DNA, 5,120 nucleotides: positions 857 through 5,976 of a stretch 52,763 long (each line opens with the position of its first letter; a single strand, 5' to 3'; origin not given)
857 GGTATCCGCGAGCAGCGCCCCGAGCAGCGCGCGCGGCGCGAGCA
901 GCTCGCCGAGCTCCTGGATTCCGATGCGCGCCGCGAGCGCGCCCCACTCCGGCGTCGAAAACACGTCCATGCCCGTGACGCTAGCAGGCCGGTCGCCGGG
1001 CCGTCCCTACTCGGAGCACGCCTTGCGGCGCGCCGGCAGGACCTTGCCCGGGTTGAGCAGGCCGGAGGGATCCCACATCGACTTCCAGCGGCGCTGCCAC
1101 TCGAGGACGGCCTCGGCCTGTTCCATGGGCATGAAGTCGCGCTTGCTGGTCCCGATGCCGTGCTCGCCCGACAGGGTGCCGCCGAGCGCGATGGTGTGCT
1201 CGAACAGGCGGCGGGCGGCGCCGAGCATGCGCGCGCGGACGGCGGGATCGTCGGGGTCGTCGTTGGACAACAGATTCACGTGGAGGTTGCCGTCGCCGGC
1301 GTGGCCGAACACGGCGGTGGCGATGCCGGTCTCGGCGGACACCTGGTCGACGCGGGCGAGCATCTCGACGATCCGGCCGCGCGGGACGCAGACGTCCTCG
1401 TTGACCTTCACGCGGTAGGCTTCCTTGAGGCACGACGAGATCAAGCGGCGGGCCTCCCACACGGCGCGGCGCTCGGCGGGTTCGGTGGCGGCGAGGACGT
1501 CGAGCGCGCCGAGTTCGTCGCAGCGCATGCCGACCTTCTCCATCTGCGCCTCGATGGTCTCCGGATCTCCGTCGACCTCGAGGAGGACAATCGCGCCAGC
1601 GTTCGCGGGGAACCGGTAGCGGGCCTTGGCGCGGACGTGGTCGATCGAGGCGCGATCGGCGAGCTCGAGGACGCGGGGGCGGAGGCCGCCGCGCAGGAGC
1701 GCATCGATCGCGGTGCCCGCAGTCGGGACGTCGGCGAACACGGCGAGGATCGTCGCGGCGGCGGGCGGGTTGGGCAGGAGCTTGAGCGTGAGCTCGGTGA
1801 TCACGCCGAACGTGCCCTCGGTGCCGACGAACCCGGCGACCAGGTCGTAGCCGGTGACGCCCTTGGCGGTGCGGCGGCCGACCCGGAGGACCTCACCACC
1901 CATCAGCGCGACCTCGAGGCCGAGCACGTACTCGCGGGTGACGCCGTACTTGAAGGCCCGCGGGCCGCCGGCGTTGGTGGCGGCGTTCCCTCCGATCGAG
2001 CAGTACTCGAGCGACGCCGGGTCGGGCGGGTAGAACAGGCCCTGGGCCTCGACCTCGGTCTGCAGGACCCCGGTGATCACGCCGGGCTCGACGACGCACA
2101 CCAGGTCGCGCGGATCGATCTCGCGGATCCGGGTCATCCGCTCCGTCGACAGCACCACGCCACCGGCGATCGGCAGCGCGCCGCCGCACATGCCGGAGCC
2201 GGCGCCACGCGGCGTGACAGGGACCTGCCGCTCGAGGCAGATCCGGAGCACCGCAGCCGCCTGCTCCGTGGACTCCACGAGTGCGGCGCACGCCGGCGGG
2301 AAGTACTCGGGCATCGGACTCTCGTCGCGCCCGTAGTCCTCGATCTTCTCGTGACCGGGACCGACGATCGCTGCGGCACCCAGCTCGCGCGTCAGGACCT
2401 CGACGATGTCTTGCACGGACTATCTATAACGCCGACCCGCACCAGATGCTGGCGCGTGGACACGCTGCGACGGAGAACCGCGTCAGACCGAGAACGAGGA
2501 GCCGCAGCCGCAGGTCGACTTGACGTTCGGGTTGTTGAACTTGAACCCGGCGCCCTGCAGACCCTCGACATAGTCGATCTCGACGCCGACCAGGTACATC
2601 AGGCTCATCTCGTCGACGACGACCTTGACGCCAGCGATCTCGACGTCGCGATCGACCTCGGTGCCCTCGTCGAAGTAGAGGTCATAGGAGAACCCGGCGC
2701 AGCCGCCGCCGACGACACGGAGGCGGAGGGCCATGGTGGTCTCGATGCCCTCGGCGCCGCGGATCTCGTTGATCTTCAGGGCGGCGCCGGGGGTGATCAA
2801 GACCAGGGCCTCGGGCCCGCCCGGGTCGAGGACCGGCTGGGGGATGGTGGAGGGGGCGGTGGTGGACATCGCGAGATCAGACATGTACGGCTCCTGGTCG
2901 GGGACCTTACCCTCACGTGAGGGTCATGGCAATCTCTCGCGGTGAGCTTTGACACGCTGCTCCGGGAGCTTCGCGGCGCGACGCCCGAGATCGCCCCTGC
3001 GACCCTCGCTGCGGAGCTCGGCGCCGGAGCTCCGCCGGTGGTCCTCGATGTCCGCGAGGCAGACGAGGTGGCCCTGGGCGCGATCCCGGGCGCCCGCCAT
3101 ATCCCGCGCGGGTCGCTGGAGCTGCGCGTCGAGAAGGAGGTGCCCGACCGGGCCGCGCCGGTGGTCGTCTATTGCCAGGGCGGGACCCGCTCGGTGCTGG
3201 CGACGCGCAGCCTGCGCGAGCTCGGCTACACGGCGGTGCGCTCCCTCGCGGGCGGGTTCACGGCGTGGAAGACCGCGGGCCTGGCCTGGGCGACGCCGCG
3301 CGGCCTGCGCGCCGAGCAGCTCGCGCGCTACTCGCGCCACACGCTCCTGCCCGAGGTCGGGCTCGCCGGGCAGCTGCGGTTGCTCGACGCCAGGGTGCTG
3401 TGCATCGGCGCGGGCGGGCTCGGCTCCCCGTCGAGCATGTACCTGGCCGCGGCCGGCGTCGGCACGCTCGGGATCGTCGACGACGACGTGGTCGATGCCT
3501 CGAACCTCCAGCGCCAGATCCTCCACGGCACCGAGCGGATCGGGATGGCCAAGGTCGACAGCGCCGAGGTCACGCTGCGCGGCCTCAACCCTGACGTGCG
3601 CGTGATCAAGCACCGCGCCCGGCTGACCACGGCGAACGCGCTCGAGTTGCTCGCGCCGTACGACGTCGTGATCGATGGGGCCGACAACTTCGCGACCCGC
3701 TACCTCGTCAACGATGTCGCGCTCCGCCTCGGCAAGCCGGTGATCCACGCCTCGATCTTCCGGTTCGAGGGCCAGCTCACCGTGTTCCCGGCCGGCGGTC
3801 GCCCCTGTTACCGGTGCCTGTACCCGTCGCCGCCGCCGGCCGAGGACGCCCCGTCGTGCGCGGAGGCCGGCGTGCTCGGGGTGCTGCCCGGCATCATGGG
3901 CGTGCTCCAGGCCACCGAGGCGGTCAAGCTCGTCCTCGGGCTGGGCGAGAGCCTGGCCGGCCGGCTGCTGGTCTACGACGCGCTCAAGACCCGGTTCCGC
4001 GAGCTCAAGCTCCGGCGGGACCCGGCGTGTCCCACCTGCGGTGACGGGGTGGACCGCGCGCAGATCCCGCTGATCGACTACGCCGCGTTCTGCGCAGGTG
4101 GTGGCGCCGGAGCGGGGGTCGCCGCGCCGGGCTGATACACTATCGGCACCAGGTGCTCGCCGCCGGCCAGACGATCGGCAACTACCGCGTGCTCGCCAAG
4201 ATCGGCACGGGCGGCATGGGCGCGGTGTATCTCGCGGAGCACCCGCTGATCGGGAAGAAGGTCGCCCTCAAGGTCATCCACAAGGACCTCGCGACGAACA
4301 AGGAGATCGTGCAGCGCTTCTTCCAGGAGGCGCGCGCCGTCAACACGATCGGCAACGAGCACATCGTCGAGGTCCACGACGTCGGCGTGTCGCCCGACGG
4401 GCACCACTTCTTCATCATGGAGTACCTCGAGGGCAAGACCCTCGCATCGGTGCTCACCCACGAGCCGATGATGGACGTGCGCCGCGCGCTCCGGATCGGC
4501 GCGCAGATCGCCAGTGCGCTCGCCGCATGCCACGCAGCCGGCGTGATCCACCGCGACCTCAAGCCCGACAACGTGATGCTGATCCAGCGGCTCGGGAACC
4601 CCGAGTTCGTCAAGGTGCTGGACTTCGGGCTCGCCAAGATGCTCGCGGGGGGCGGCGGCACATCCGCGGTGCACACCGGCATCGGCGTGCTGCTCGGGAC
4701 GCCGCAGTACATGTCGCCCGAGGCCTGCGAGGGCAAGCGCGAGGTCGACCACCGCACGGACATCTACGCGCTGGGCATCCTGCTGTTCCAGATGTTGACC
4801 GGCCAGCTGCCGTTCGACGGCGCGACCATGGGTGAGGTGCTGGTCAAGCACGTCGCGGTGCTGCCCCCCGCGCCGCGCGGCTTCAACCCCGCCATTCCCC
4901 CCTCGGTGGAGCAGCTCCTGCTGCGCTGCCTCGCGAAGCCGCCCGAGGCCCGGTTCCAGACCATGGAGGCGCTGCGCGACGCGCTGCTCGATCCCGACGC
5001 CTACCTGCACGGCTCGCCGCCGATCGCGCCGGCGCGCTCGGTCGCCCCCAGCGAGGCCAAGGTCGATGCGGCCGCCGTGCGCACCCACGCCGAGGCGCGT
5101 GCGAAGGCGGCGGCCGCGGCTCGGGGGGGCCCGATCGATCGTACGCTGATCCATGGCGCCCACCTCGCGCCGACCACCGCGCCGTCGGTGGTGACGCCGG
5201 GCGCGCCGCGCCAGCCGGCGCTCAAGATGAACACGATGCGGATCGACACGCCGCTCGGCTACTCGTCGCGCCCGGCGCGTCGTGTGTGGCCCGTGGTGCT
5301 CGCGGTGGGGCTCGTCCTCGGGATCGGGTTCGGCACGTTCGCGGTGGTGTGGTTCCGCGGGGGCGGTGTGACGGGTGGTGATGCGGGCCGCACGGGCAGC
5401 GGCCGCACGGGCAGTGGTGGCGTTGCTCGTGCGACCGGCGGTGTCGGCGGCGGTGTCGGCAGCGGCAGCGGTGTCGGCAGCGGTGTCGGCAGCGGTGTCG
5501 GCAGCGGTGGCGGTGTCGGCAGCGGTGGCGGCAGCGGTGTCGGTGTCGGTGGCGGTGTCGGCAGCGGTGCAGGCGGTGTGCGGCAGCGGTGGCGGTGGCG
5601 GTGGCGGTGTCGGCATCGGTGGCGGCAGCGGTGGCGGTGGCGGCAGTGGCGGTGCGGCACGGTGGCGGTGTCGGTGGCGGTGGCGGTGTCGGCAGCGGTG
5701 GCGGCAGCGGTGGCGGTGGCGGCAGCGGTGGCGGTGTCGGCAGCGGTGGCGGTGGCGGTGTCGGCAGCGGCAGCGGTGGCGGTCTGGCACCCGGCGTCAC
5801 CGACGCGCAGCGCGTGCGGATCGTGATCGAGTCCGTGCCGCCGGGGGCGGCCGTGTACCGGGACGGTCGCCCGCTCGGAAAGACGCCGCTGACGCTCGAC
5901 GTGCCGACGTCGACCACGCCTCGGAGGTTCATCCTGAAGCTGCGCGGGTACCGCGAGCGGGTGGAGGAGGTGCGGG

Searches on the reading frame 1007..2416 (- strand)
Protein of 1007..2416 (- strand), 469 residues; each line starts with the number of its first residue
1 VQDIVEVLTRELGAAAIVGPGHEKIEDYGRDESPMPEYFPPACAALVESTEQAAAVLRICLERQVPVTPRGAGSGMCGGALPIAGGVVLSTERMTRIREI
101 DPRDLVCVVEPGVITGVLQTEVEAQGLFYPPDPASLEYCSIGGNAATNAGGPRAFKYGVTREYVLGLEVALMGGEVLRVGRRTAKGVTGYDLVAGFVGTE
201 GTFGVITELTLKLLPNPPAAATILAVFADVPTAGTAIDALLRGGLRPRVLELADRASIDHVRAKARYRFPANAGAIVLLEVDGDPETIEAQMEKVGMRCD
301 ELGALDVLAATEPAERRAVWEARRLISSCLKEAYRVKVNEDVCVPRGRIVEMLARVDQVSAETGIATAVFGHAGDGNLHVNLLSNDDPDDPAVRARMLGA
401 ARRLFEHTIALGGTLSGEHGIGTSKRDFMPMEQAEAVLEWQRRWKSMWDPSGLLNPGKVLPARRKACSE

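Call 84: search_protein_families(library=pfam, proteins=[window:1007-2416:-], max_evalue=0.0001)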
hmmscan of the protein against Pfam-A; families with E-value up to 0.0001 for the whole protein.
window:1007-2416:- (469 aa): 2 families
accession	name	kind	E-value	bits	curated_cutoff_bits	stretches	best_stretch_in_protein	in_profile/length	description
PF02913.24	FAD-oxidase_C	-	4.2e-58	197.4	21.2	1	217-459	2-248/248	FAD linked oxidases, C-terminal domain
PF01565.28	FAD_binding_4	-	1.2e-40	138.8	26.4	1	41-180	1-139/139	FAD binding domain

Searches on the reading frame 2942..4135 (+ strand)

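Call 84: search_protein_families(library=pfam, proteins=[window:2942-4135:+], max_evalue=0.0001)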
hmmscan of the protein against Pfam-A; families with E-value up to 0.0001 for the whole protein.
window:2942-4135:+ (397 aa): 2 families
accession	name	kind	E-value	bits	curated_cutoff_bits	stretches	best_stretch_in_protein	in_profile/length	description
PF00899.27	ThiF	-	2.2e-79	266.4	28.1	1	130-364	1-237/238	ThiF family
PF00581.25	Rhodanese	-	1e-18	68.1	22.2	1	20-111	3-101/102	Rhodanese-like domain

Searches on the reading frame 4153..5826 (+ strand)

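Call 84: search_protein_families(library=pfam, proteins=[window:4153-5826:+], max_evalue=0.0001)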
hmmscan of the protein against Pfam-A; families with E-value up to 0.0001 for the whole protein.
window:4153-5826:+ (557 aa): 3 families
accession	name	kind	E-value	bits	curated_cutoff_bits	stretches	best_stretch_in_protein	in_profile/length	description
PF00069.31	Pkinase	-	4.2e-49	167.8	31.7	1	11-276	1-260/263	Protein kinase domain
PF07714.23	PK_Tyr_Ser-Thr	-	8.8e-31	107.6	23.1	1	14-270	4-251/258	Protein tyrosine and serine/threonine kinase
PF01636.29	APH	-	8.3e-06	26.2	23.2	0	54-129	38-110/239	Phosphotransferase enzyme family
